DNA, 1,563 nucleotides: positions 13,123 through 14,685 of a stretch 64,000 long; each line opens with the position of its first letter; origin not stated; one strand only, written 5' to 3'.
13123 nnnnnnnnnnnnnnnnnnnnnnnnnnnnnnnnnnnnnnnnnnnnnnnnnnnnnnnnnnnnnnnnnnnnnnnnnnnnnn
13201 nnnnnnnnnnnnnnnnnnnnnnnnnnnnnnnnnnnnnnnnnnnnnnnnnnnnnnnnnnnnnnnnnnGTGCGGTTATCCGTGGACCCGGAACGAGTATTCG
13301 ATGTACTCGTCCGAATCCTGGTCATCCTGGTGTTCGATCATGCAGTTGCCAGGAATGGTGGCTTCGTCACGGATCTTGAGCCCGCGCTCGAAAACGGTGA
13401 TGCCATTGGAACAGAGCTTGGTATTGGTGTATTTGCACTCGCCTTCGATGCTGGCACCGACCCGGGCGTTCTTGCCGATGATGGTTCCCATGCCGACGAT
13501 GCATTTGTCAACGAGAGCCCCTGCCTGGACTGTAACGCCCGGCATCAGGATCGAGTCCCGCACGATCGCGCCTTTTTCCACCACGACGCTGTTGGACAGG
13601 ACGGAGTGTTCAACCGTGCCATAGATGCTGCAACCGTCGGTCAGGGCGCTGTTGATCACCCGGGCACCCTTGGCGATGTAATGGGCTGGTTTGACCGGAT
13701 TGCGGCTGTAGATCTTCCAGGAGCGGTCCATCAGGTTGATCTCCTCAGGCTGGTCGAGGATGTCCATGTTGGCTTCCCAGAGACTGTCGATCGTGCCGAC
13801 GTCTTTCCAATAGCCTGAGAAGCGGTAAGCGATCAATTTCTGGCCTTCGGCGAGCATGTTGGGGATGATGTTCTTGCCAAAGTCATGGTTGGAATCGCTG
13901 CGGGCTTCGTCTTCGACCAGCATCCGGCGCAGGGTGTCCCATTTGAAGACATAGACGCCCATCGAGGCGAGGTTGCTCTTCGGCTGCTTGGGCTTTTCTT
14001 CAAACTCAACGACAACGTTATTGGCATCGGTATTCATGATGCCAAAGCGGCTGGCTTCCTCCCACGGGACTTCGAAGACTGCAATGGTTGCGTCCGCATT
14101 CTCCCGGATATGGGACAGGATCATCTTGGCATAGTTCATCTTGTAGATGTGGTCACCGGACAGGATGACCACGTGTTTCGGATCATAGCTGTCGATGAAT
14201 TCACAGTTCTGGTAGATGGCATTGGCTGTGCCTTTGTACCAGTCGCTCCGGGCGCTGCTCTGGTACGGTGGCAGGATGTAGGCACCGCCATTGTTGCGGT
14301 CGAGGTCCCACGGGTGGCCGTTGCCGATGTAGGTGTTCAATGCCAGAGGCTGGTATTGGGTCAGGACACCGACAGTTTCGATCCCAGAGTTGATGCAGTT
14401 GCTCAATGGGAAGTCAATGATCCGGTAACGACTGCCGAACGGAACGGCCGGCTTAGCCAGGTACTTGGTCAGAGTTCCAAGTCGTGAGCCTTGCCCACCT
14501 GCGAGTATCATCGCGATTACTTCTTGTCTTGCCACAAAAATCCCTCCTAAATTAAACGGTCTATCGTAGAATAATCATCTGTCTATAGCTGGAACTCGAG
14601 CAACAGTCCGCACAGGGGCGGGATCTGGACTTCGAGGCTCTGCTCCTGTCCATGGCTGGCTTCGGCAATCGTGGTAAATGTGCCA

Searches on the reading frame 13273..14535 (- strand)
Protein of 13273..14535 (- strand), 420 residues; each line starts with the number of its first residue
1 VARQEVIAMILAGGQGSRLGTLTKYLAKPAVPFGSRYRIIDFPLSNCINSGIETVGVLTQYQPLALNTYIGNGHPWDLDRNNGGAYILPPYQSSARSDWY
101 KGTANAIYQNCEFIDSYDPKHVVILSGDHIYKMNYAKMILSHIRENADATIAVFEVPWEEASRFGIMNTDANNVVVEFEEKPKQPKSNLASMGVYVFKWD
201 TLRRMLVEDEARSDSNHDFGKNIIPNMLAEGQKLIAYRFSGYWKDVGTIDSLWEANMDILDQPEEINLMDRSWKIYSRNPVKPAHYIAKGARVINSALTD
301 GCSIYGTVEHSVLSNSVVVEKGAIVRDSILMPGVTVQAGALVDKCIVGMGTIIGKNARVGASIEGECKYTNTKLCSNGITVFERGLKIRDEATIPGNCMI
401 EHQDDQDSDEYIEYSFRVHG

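Call 85: search_protein_families(library=pfam, proteins=[window:13273-14535:-], max_evalue=0.00001)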
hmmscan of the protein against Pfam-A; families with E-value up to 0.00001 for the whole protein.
window:13273-14535:- (420 aa): 3 families
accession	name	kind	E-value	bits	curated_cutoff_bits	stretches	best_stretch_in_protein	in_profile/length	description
PF00483.29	NTP_transferase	-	3.6e-68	230.2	21.2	1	8-261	2-244/245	Nucleotidyl transferase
PF24894.1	Hexapep_GlmU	-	1.1e-14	54.8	23.3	1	290-381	13-103/104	GlmU-like, C-terminal hexapeptide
PF25084.1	LbH_EIF2B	-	3.2e-08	34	54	1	271-359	14-105/105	EIF2B subunit epsilon LbH domain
